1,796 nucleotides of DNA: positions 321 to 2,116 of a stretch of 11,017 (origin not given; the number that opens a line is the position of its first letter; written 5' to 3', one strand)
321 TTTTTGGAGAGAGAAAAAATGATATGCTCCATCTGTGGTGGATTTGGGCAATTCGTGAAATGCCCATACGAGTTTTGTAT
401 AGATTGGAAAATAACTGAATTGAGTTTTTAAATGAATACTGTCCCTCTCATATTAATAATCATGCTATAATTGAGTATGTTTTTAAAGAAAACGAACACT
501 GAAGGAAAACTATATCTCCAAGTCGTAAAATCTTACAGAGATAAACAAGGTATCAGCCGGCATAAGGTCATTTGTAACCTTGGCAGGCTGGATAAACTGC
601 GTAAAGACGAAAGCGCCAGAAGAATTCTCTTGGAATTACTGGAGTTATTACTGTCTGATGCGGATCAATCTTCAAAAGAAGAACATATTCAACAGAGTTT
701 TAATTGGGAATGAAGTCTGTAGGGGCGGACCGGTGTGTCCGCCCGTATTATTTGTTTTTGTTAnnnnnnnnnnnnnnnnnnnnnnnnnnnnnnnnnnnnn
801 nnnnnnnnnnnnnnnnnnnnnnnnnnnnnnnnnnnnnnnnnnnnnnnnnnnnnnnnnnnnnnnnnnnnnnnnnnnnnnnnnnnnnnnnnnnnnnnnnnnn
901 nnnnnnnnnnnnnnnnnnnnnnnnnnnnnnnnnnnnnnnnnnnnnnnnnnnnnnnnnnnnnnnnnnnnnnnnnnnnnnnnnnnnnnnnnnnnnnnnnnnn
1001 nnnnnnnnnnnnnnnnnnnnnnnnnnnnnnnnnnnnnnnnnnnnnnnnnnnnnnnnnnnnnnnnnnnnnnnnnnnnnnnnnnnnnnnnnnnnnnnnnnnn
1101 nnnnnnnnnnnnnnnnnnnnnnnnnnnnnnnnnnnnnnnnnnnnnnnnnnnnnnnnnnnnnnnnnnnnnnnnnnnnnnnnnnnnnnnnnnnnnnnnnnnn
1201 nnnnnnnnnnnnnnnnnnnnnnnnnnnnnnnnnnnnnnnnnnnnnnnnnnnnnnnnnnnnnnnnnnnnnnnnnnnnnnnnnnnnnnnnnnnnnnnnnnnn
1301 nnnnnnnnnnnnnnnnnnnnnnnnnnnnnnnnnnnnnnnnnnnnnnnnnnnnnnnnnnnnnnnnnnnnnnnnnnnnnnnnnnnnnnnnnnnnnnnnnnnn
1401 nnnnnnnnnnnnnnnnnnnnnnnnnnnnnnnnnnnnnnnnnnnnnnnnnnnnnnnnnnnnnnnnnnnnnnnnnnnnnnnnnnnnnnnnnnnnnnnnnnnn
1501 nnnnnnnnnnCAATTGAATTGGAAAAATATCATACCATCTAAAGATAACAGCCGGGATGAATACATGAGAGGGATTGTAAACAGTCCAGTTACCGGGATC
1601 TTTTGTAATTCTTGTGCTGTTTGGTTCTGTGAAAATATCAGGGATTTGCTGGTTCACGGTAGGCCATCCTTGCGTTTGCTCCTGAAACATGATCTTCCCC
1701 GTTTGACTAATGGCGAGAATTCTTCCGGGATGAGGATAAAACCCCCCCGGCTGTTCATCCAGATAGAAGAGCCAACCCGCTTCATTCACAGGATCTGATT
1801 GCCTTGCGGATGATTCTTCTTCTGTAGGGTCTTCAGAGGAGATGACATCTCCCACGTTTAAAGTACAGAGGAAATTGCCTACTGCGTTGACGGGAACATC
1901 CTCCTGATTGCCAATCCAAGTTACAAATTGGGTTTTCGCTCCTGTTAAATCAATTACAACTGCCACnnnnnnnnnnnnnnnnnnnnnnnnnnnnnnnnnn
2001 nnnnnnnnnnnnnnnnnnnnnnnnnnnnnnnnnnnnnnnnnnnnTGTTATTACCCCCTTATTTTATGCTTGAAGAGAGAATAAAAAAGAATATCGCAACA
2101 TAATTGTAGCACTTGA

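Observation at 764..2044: Lipoprotein with a legumain/gingipain-like (clan CD) His...Cys signature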

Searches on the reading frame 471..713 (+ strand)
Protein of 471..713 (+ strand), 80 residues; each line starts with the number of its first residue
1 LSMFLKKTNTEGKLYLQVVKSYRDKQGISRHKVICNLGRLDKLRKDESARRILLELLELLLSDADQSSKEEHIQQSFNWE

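Call 13: search_protein_families(library=pfam, proteins=[window:471-713:+], max_evalue=0.001)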
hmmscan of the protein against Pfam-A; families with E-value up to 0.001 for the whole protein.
window:471-713:+ (80 aa): 0 families

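Call 49: search_dna_similar(query=window:471-713:+, collection=plasmids, mode=protein, max_evalue=0.001, max_rows=12)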
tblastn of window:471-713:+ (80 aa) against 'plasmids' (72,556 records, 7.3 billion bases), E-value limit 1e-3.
Records with a match: 13; places in all: 17; records where one place covers at least 80% of the query: 0.
Best place of each record, by identity: <60% 13.
By first word of the organism name: Cereibacter 5; Sulfitobacter 2; Qingshengfaniella 1; Aromatoleum 1; Phaeobacter 1; Cupriavidus 1; Rhodovulum 1; Rhodoferax 1.
By predicted mobility (MOB-suite, as given by PLSDB): non-mobilizable 8; conjugative 4; mobilizable 1.
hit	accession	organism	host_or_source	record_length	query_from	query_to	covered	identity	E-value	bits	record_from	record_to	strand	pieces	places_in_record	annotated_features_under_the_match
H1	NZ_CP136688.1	Sulfitobacter sp. LC.270.F.C4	Macrocystis pyrifera gametophyte,Whole ...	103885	2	43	53%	50.0%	5e-5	46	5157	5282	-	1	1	IS1634 family transposase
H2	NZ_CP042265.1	Qingshengfaniella alkalisoli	cell culture,saline soil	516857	2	44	54%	48.8%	1e-4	45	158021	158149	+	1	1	none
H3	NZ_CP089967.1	Cereibacter azotoformans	Owen's River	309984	3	47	56%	44.4%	4e-5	46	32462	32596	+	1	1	IS1634 family transposase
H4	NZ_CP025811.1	Sulfitobacter sp. SK025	Marine surface water,North Sea (surface ...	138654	3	43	51%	46.3%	2e-5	47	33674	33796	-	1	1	IS1634 family transposase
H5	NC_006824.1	Aromatoleum aromaticum EbN1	-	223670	3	43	51%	46.3%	6e-5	46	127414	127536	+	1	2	IS1634-like element ISAzo6 family transposase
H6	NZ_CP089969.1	Cereibacter azotoformans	Owen's River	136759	3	43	51%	46.3%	8e-5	45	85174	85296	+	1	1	none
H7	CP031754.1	Cereibacter sphaeroides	cell culture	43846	1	41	51%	46.3%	9e-5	45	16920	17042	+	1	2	none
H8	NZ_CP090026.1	Cereibacter azotoformans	cell culture,Aquaculture sediment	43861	1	41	51%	46.3%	9e-5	45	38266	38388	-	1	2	IS1634 family transposase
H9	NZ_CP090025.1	Cereibacter azotoformans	cell culture,Aquaculture sediment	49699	1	41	51%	46.3%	9e-5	45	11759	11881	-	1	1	IS1634 family transposase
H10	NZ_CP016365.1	Phaeobacter porticola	cell culture,barnacle at wood pile-on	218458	3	43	51%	46.3%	3e-4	44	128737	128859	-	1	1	IS1634 family transposase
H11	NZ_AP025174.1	Cupriavidus sp. P-10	-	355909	3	43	51%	43.9%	3e-4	44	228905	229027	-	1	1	IS1634 family transposase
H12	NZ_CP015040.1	Rhodovulum sp. P5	cell culture,shallow-sea hydrothermal ...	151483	2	44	54%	41.9%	7e-5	45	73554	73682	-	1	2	IS1634 family transposase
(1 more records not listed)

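Call 50: search_protein_families(library=ncbifam, proteins=[window:471-713:+], max_evalue=1)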
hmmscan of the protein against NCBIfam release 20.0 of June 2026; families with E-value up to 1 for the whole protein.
window:471-713:+ (80 aa): 0 families

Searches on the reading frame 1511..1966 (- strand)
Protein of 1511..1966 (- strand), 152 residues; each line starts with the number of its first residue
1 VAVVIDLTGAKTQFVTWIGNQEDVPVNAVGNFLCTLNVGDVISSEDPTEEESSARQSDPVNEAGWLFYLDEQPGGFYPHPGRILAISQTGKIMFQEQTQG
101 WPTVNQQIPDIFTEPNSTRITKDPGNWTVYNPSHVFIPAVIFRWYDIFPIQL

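Call 46: predict_structure(alignment_id=A3)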
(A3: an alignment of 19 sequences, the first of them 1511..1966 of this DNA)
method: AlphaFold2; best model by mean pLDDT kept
length: 152 residues; sequences in the alignment: 19
mean_pLDDT: 82.2   pTM: 0.78
mean pLDDT of the five models: 82.2, 79.7, 79.5, 79.1, 77.2
residues with pLDDT >= 90: 72; 70-90: 44; 50-70: 33; < 50: 3
segments of 3 or more residues with pLDDT < 50: none
pLDDT, mean of each block of 10 residues (from residue 1): 84 94 90 94 80 74 95 78 95 91 90 75 71 71 59 45
secondary structure, 60 per line:
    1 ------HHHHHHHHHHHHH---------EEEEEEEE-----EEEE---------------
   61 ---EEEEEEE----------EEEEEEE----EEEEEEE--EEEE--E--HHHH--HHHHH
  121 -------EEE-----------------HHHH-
elements in order: H7-19 E29-36 E42-45 E64-70 E81-87 E92-98 E101-104 H110-113 H116-120 E128-130 H148-151
